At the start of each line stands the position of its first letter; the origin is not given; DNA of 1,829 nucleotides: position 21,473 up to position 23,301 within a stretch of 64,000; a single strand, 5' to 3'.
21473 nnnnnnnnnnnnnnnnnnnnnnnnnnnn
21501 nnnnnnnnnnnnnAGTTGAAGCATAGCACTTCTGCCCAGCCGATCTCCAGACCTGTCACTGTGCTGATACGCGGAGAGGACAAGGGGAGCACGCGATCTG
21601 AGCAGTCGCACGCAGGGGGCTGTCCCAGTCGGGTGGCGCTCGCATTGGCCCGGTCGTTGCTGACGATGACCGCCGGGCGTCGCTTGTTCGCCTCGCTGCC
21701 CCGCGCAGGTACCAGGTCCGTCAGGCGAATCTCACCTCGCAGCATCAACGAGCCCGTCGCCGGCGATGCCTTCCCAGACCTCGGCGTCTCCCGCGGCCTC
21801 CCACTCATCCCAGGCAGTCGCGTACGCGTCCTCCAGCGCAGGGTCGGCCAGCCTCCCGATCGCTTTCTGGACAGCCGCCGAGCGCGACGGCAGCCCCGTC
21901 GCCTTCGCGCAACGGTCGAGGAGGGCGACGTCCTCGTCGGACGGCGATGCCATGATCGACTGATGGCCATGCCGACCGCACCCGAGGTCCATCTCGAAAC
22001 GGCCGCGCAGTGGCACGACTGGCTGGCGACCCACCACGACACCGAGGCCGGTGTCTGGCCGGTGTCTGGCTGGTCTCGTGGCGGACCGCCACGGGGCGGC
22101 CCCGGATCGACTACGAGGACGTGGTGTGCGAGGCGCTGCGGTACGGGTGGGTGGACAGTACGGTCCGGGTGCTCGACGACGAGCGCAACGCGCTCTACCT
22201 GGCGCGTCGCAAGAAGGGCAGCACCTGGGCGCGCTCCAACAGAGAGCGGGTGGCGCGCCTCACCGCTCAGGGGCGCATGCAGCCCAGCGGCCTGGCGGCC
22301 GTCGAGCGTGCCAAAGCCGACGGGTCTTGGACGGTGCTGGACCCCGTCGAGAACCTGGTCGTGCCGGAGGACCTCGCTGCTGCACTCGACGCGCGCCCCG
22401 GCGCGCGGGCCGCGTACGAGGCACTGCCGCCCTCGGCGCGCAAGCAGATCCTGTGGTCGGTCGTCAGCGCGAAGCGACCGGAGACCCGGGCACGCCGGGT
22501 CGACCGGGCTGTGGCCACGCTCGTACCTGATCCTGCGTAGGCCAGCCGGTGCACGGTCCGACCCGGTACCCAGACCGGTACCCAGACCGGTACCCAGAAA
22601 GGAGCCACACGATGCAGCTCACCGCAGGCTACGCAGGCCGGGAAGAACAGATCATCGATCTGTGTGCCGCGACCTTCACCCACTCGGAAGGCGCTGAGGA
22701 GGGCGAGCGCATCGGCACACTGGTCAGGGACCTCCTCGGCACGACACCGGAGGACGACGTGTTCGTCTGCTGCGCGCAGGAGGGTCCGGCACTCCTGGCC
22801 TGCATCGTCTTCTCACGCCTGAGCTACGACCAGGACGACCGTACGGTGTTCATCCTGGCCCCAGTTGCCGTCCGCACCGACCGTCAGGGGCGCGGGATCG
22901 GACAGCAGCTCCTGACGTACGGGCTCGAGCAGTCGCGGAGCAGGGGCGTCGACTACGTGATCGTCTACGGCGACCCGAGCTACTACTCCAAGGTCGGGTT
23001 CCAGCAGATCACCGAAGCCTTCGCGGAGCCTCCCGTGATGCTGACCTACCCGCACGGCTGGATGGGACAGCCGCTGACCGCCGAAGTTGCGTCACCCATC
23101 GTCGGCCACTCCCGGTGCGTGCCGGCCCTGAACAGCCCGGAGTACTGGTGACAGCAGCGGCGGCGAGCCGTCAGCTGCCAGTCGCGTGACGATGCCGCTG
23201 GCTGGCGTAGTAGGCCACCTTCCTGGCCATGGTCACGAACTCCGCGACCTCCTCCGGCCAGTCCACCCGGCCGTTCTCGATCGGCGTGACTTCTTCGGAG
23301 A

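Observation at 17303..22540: mazF toxin gene split by a 4,104-bp insertion bounded by a 7-bp direct repeat; the insertion carries arsRDA and one copy of a 583/594-bp repeat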

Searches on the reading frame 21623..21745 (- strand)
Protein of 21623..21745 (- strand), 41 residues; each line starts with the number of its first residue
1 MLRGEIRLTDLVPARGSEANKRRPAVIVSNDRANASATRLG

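Call 51: search_protein_families(library=pfam, proteins=[window:21623-21745:-], max_evalue=10)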
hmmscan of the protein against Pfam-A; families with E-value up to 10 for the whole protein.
seq(41 aa): 1 family
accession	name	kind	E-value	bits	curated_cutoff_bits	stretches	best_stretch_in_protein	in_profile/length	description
PF02452.23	PemK_toxin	-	1.4e-09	38.6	23.1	1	3-38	2-37/109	PemK-like, MazF-like toxin of type II toxin-antitoxin system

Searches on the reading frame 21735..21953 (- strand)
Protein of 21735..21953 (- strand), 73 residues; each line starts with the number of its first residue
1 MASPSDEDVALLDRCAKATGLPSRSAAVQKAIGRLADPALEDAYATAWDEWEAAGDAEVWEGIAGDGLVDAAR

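Call 9: search_protein_families(library=pfam, proteins=[window:21735-21953:-], max_evalue=0.01)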
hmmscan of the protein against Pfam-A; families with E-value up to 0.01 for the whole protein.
seq(73 aa): 1 family
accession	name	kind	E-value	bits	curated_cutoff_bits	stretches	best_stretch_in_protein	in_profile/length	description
PF01402.27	RHH_1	-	0.0047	17.3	20.5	1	5-32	7-33/39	Ribbon-helix-helix protein, copG family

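Call 36: find_homologous_proteins(query=window:21735-21953:-, max_evalue=0.00001)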
Query seq(73 aa) (73 aa): 33 proteins with E <= 0.00001 among 35 candidates.
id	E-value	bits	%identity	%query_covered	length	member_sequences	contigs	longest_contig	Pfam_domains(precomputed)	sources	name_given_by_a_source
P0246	1.8e-38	147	100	100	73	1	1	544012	-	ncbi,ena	-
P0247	2.5e-23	99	72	97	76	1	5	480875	PF01402.28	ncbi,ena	-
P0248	2.7e-23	99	72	97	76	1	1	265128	PF01402.28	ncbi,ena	-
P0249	7.8e-23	97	72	97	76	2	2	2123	PF01402.28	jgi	jgi:Arc/MetJ-type ribon-helix-helix transcriptional regulator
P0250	1.0e-22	97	72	97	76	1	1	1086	PF01402.28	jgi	jgi:predicted transcriptional regulator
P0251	1.4e-22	97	72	97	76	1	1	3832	PF01402.28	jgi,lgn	jgi:Arc/MetJ-type ribon-helix-helix transcriptional regulator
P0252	9.2e-22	94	69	97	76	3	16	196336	PF01402.28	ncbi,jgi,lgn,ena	ncbi:MAG: ribbon-helix-helix domain-containing protein [Kineosporiaceae bacterium]|jgi:predicted tra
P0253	1.8e-21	93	68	97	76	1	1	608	PF01402.28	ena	-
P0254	5.2e-21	92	68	97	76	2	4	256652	PF01402.28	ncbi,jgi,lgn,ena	jgi:predicted transcriptional regulator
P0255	5.5e-21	92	73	96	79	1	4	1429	PF01402.28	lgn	-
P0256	5.6e-21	92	66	97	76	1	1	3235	PF01402.28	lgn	-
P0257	7.6e-21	91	69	97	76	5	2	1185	PF01402.28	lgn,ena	-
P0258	7.7e-21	91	69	97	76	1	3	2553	PF01402.28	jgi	jgi:hypothetical protein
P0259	3.9e-20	89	64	99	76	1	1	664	PF01402.28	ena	-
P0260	5.0e-20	89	68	97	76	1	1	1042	-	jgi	jgi:antitoxin MazE9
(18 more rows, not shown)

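Call 38: find_encoding_contigs(protein=P0246, flank=3000, max_places=3)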
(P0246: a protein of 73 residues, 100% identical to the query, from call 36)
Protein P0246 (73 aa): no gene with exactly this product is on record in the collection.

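Call 39: find_encoding_contigs(protein=P0247, flank=8000, max_places=5)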
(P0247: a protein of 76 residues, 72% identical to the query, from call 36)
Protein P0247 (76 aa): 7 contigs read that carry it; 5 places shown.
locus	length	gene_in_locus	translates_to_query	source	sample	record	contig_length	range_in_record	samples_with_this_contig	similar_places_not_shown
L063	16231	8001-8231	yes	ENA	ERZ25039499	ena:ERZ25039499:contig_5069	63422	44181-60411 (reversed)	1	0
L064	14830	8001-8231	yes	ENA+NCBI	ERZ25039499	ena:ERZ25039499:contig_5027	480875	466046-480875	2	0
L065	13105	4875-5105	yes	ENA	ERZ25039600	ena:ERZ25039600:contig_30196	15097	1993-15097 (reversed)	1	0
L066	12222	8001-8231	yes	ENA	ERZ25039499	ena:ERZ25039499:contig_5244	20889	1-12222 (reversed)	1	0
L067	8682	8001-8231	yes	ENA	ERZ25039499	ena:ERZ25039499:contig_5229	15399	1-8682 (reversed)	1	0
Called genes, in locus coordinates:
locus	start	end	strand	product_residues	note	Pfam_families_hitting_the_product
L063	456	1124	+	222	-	PF01312:Bac_export_2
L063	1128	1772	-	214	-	PF13398:Peptidase_M50B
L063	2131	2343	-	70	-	-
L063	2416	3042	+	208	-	PF01909:NTP_transf_2 (weak)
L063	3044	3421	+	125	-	PF05168:HEPN (weak)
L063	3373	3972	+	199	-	-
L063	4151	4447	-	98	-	PF13560:HTH_31, PF01381:HTH_3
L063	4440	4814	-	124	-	PF05973:Gp49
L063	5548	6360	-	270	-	PF07592:DDE_Tnp_ISAZ013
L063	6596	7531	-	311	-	PF08378:NERD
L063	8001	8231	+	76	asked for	PF01402:RHH_1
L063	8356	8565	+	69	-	PF02452:PemK_toxin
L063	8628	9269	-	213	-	PF17676:Peptidase_S66C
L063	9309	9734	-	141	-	PF02016:Peptidase_S66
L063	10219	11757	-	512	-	PF20042:DUF6444, PF03050:DDE_Tnp_IS66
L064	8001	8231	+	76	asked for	PF01402:RHH_1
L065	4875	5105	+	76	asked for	PF01402:RHH_1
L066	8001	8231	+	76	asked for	PF01402:RHH_1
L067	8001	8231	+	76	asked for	PF01402:RHH_1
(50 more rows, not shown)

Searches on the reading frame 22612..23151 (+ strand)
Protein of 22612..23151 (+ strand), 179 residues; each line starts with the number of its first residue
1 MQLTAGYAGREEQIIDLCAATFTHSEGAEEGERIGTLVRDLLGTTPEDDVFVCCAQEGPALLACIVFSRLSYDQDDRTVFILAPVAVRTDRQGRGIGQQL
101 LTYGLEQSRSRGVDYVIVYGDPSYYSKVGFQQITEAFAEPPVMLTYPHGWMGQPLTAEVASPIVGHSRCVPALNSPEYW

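Call 9: search_protein_families(library=pfam, proteins=[window:22612-23151:+], max_evalue=0.01)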
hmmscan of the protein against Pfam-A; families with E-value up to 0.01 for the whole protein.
window:22612-23151:+ (179 aa): 4 families
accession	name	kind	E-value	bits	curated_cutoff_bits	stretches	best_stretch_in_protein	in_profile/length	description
PF13508.13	Acetyltransf_7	-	1.3e-07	32.3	27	1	50-132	5-84/84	Acetyltransferase (GNAT) domain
PF00583.31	Acetyltransf_1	-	3.2e-07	31.1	20.7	1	46-118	31-98/116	Acetyltransferase (GNAT) family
PF13527.13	Acetyltransf_9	-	5.8e-07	30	25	1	11-132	10-126/127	Acetyltransferase (GNAT) domain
PF14542.12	Acetyltransf_CG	-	0.0013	19.2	30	1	69-113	14-58/80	GCN5-related N-acetyl-transferase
